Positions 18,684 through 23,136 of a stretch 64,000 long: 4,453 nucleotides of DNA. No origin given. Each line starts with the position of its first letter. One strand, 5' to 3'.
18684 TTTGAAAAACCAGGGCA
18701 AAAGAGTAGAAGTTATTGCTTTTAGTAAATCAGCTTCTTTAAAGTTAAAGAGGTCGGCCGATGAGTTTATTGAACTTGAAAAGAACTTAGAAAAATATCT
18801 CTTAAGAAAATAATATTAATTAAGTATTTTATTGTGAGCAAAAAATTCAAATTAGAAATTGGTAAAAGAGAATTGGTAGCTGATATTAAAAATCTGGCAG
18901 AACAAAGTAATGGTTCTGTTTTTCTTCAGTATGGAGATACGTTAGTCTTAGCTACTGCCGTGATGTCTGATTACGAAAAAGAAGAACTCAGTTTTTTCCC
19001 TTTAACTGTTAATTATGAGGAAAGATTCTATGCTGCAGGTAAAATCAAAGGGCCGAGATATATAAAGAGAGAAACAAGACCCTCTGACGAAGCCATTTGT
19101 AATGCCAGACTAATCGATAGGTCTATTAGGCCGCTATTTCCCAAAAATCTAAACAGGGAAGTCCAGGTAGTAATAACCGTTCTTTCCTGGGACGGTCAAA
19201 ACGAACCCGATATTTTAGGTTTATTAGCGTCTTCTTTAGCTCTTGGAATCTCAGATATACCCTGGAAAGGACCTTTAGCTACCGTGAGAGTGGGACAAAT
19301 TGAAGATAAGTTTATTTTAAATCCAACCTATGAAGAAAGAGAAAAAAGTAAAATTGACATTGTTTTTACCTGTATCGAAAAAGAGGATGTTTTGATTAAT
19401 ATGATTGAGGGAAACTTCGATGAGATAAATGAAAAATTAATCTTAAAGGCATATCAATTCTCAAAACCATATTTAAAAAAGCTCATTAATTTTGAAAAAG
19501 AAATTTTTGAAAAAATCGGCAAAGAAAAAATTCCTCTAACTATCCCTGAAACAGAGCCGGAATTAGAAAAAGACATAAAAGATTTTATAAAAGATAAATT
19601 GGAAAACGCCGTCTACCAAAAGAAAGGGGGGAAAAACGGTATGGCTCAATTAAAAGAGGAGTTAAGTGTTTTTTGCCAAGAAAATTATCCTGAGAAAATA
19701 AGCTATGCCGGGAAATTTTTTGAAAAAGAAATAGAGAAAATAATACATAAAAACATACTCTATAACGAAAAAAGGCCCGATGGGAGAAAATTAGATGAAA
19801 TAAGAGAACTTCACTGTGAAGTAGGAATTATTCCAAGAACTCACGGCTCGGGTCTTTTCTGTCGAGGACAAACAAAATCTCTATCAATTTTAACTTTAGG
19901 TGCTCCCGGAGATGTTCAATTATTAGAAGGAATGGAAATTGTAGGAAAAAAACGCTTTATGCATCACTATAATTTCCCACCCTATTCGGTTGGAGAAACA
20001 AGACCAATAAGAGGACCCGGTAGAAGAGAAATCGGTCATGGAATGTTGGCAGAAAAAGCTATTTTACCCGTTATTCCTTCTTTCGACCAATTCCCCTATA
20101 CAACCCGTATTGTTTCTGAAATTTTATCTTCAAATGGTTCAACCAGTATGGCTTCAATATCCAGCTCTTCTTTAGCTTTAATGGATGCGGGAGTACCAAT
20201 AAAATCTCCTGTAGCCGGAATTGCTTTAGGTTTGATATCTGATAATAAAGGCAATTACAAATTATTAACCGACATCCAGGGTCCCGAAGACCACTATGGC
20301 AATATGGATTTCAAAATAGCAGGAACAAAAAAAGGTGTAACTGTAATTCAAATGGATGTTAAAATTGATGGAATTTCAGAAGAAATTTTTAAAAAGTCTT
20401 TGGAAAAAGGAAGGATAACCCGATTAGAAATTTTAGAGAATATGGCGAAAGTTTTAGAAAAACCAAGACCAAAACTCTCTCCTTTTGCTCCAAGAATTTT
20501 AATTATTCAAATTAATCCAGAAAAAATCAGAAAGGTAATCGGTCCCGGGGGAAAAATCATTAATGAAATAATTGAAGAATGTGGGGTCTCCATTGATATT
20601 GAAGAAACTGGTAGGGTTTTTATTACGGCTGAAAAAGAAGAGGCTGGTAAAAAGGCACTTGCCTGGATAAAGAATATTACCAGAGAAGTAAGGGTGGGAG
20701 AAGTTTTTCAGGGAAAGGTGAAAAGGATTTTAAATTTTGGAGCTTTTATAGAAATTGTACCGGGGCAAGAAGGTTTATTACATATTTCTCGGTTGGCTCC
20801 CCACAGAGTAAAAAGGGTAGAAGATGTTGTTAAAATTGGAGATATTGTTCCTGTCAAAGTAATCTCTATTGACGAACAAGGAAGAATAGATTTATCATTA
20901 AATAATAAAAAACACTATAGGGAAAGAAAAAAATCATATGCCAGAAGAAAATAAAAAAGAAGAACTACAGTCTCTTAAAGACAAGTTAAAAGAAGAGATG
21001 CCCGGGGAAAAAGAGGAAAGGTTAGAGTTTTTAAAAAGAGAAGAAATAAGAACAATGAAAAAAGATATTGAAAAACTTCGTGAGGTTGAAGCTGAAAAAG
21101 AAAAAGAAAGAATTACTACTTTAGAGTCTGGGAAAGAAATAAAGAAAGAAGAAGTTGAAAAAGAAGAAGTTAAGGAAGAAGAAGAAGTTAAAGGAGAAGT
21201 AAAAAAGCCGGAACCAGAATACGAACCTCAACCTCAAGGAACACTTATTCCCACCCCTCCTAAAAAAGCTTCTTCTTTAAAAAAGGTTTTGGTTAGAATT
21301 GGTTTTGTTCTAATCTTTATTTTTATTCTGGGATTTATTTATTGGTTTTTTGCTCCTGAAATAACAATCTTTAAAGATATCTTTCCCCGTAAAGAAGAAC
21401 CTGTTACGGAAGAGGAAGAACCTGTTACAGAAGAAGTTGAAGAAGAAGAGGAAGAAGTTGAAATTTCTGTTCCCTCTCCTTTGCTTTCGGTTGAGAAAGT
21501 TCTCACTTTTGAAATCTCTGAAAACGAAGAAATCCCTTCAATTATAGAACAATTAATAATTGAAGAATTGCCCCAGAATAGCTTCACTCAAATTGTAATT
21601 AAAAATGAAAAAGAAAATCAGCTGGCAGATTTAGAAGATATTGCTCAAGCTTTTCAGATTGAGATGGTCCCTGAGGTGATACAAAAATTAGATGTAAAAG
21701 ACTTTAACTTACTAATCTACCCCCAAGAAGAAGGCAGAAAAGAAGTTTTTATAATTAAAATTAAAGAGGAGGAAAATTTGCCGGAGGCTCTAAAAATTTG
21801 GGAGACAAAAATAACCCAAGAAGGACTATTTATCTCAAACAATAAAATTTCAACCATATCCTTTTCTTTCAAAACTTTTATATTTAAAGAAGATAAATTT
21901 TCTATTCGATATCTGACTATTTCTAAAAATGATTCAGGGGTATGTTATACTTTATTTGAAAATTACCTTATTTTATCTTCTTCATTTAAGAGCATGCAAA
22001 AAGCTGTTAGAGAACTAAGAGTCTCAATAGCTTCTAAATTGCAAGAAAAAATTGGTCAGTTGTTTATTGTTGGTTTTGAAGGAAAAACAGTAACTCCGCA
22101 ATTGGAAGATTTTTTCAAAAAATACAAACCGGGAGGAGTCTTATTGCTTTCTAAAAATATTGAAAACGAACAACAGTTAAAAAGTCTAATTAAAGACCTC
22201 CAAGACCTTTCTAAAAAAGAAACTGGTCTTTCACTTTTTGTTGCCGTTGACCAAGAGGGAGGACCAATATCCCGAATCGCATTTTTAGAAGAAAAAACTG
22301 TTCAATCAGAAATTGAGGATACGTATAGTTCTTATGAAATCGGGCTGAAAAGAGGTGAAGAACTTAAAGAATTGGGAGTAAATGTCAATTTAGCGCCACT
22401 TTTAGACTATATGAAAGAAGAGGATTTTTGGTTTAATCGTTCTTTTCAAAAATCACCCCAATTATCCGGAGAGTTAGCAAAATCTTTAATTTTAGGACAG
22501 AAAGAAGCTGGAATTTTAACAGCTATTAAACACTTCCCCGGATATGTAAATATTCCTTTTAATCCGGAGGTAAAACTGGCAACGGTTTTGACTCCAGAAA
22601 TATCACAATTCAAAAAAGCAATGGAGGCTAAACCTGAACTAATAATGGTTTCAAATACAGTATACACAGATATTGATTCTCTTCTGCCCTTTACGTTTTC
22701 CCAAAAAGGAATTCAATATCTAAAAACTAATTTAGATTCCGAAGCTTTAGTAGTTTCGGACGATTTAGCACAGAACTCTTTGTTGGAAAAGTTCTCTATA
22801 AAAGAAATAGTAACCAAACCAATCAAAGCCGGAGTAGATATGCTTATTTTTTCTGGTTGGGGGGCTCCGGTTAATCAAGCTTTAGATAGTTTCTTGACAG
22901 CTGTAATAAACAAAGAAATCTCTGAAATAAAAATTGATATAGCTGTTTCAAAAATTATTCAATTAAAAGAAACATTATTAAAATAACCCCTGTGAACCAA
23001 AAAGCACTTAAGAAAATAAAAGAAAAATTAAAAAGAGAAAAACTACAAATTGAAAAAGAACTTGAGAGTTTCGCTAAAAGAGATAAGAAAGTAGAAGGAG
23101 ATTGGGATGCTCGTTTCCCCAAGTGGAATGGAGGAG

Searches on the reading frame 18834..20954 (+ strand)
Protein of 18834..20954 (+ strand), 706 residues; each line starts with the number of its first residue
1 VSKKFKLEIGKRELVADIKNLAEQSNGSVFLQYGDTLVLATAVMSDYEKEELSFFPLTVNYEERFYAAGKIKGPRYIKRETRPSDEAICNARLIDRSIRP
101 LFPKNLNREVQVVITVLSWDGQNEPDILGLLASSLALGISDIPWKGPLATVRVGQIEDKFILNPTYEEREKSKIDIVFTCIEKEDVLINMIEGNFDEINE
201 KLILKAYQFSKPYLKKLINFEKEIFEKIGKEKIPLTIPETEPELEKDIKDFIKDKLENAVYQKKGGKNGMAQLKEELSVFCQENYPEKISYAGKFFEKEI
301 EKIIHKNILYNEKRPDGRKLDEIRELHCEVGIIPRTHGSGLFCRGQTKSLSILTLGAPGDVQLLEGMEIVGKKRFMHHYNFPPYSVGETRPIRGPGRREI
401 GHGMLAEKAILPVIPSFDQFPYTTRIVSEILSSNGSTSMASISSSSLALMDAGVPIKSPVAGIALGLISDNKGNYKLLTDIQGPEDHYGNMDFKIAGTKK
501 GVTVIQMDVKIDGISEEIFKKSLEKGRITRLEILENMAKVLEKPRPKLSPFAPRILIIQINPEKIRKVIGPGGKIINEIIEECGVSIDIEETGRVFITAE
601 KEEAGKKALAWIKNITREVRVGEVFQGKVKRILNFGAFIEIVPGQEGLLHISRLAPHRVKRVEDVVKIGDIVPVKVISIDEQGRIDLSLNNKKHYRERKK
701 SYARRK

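Call 10: search_protein_families(library=pfam, proteins=[window:18834-20954:+], max_evalue=0.01)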
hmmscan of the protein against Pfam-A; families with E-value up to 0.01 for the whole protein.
window:18834-20954:+ (706 aa): 6 families
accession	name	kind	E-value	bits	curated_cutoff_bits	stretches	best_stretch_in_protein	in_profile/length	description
PF01138.27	RNase_PH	-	3.2e-52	176.8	25.5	2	17-143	8-130/130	3' exoribonuclease family, domain 1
PF00575.29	S1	-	1.3e-18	67.6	22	1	619-689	2-73/74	S1 RNA binding domain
PF03725.20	RNase_PH_C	-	4.3e-16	59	20.8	2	147-210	2-64/67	3' exoribonuclease family, domain 2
PF00013.35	KH_1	-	1.8e-09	37.6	21.5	1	557-613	3-65/66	KH domain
PF22675.2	KH-I_KHDC4-BBP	-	0.0017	18.6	30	1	565-604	8-48/76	KHDC4/BBP-like, KH-domain type I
PF03726.19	PNPase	-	0.0076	17.1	24.6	1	243-319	1-81/81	Polyribonucleotide nucleotidyltransferase, RNA binding domain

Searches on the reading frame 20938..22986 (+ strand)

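Call 10: search_protein_families(library=pfam, proteins=[window:20938-22986:+], max_evalue=0.01)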
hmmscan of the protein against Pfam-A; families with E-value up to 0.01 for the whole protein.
window:20938-22986:+ (682 aa): 1 family
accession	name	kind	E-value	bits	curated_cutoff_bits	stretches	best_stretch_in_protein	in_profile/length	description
PF00933.27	Glyco_hydro_3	-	9.4e-41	140.7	27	1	368-676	2-316/316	Glycosyl hydrolase family 3 N terminal domain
